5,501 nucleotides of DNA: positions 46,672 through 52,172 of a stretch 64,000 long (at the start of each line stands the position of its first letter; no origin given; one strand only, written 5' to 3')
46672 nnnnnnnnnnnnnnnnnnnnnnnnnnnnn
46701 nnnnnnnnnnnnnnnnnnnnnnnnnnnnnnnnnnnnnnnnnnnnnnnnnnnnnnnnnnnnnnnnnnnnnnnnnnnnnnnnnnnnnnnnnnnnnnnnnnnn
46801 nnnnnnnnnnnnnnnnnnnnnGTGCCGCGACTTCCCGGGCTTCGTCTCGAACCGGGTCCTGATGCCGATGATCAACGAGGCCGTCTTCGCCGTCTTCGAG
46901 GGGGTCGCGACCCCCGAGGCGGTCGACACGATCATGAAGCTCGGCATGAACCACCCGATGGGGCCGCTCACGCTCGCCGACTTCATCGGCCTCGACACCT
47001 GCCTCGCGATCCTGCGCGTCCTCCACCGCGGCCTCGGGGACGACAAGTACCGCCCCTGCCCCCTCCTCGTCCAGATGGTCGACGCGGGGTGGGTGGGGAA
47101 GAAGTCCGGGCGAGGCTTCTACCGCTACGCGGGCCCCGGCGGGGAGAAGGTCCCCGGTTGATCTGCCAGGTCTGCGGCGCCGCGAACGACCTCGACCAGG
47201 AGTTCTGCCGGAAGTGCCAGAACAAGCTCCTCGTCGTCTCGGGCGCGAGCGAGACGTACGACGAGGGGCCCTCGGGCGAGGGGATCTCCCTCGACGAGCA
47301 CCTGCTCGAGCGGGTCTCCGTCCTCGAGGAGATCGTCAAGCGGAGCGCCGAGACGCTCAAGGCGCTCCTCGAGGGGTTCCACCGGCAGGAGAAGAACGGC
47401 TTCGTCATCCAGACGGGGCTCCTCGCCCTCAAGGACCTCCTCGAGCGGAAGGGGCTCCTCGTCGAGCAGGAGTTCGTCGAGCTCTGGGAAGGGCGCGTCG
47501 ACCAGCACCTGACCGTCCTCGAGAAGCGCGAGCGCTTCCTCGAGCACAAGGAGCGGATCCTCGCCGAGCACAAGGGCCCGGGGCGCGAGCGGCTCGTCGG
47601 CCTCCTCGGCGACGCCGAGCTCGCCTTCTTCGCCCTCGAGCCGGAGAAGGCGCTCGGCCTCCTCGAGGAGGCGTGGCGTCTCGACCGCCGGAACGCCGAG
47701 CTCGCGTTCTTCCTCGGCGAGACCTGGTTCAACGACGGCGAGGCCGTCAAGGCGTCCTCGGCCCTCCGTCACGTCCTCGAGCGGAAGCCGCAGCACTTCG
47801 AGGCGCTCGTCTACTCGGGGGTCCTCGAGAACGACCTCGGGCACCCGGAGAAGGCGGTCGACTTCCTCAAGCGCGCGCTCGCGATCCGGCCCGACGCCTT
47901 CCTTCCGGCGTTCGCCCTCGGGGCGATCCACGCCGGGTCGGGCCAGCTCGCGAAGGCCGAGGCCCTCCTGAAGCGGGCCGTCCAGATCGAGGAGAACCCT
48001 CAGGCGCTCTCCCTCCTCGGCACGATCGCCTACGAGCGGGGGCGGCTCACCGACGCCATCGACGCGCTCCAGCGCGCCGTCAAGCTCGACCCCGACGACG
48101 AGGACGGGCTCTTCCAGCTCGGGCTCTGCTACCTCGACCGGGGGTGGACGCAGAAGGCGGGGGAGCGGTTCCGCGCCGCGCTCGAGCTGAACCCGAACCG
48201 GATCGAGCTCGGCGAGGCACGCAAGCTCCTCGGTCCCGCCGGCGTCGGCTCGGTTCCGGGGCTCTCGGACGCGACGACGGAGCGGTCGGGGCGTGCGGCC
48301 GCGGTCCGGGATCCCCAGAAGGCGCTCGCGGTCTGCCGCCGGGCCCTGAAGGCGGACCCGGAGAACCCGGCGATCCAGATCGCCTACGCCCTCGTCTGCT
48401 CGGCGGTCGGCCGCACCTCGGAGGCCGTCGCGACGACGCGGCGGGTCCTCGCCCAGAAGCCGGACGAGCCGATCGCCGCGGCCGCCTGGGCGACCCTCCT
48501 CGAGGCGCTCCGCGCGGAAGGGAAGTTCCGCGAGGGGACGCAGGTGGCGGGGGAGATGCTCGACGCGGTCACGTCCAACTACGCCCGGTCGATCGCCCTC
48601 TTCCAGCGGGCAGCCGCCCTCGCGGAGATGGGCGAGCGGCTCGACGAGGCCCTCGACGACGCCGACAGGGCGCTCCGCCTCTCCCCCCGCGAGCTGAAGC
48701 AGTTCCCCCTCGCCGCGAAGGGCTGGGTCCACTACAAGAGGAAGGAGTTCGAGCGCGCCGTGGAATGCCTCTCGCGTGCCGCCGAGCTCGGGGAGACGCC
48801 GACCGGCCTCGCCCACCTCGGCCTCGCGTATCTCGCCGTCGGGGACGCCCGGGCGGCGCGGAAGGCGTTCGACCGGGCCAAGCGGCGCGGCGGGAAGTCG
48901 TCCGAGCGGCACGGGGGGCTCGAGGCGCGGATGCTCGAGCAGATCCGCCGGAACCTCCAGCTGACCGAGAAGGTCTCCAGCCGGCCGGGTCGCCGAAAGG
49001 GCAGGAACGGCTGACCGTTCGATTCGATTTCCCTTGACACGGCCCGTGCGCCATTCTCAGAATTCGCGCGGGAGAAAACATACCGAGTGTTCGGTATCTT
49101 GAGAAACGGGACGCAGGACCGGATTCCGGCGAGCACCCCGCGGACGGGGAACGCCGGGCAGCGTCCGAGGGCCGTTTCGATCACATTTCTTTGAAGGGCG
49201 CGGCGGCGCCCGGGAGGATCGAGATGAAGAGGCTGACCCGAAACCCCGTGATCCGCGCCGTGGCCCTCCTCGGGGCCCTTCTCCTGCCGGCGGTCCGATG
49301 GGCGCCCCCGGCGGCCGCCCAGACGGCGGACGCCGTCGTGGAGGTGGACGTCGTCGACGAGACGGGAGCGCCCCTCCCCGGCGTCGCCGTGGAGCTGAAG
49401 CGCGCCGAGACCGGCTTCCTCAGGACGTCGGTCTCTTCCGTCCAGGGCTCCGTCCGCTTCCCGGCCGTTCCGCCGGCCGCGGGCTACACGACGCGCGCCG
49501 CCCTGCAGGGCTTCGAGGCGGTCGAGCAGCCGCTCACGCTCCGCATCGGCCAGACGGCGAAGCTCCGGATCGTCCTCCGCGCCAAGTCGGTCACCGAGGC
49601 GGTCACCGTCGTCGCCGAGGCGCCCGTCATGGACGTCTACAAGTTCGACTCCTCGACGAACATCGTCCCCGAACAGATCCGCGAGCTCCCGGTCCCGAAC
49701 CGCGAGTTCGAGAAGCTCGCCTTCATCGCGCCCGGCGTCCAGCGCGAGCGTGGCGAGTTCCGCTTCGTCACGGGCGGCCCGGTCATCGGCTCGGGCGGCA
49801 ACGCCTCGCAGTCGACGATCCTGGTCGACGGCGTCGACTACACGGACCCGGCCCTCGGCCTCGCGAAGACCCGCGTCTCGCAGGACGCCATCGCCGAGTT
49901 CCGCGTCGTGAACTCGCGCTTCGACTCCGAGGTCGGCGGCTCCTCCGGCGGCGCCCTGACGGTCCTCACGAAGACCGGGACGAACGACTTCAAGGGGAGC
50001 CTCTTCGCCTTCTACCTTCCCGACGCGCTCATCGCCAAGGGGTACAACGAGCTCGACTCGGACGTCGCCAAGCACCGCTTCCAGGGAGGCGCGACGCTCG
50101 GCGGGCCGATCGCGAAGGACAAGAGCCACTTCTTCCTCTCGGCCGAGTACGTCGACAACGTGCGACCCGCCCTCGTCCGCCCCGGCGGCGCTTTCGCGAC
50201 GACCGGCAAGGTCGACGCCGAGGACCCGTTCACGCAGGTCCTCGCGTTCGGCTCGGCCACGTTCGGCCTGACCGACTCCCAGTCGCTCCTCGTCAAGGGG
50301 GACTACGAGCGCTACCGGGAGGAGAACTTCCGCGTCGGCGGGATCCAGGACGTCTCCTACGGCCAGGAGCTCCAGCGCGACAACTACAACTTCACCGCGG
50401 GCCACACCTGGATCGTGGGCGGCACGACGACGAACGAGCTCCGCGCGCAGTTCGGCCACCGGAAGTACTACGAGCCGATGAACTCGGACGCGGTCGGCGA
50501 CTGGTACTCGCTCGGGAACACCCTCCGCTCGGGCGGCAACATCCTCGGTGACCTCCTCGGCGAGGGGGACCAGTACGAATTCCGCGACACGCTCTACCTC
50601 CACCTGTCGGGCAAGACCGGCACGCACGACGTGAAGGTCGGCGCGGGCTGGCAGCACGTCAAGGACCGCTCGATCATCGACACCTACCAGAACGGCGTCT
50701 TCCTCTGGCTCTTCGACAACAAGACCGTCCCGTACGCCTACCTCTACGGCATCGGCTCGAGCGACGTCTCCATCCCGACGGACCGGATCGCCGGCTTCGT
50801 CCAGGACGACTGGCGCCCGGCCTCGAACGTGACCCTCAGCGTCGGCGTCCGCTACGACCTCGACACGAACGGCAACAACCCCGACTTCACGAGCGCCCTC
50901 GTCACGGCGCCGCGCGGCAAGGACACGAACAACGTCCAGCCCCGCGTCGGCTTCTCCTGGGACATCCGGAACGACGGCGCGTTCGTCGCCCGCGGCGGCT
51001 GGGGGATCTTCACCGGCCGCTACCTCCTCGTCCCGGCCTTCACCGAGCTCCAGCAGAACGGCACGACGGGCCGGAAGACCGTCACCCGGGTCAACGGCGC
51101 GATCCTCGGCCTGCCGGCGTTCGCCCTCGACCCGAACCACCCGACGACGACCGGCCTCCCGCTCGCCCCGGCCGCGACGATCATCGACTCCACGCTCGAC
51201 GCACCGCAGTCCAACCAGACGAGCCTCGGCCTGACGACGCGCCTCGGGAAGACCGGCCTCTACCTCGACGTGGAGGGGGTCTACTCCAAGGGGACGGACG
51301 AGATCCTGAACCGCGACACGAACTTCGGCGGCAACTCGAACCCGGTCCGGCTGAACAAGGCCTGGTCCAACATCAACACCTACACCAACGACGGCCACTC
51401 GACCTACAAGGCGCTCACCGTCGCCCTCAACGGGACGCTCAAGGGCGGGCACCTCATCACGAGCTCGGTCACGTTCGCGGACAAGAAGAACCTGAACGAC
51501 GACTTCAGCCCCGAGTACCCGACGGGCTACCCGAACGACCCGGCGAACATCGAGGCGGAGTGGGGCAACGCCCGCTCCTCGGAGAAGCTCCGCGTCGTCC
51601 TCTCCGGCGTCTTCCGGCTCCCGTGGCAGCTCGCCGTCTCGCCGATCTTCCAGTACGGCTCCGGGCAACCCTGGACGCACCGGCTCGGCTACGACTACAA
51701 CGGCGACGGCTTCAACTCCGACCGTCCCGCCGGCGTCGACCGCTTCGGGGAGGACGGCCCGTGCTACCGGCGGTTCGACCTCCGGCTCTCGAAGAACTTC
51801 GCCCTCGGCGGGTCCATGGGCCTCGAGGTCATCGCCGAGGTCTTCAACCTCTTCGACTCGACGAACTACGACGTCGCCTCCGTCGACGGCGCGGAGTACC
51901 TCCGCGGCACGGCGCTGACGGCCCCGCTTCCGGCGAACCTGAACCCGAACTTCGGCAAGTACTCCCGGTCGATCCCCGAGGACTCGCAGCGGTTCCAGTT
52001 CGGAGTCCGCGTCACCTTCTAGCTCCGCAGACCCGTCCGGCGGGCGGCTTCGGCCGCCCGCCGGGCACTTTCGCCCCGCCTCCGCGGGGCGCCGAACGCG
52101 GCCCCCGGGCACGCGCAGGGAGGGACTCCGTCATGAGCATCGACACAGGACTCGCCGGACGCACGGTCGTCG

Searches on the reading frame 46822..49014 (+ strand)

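Call 68: search_protein_families(library=pfam, proteins=[window:46822-49014:+], max_evalue=0.00001)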
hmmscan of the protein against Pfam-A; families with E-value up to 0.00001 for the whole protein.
window:46822-49014:+ (730 aa): 18 families
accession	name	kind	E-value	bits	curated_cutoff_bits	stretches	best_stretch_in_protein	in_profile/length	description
PF07719.23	TPR_2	-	8.4e-36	119.6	27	1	394-426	2-34/34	Tetratricopeptide repeat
PF00515.34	TPR_1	-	4.8e-32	108.9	27.8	0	394-426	2-34/34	Tetratricopeptide repeat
PF14559.12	TPR_19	-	3.9e-30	104.4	25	2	494-555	3-64/68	Tetratricopeptide repeat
PF13428.12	TPR_14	-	2.5e-25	86.8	23.5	0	394-434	2-42/44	Tetratricopeptide repeat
PF13432.12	TPR_16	-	5.9e-23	81.4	32.7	1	399-459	3-63/65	Tetratricopeptide repeat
PF13181.12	TPR_8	-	5.7e-22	76.4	25.7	0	394-426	2-34/34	Tetratricopeptide repeat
PF13414.12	TPR_11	-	8.8e-21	73.8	26.8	1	402-439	3-40/42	TPR repeat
PF13431.12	TPR_17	-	2.3e-17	62.2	24.4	0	416-446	2-32/34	Tetratricopeptide repeat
PF12895.13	ANAPC3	-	2.7e-17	63.3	27.2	0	374-441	3-70/82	Anaphase-promoting complex, cyclosome, subunit 3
PF13424.12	TPR_12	-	5.5e-15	55.8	30.1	0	365-423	8-75/77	Tetratricopeptide repeat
PF23914.1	TPR_CcmH_CycH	-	7.4e-14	52.3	42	1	313-426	37-154/158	Cytochrome c-type biogenesis protein H TPR domain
PF13371.12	TPR_9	-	8.3e-14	51.8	35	0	401-470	3-72/73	Tetratricopeptide repeat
PF13176.12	TPR_7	-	2.2e-11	43.3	27.9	0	395-428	1-34/36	Tetratricopeptide repeat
PF13174.12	TPR_6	-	4.1e-10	40.1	26.3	0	394-425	1-32/33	Tetratricopeptide repeat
PF25062.1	ARM_TT21_N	-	2e-09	38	40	0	499-669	11-175/222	Tetratricopeptide repeat protein 21 N-terminal ARM repeat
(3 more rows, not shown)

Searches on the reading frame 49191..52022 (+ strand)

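Call 68: search_protein_families(library=pfam, proteins=[window:49191-52022:+], max_evalue=0.00001)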
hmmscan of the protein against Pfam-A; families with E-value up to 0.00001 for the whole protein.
window:49191-52022:+ (943 aa): 3 families
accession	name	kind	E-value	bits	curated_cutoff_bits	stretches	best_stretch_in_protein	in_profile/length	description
PF25183.1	OMP_b-brl_4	-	2.5e-57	195.4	30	2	360-847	165-732/838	Outer membrane beta barrel domain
PF13620.12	CarboxypepD_reg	-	1.5e-13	51.3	32.3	1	51-129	3-81/82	Carboxypeptidase regulatory-like domain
PF00593.30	TonB_dep_Rec_b-barrel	-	1.4e-10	42.1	27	1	371-887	35-436/436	TonB dependent receptor-like, beta-barrel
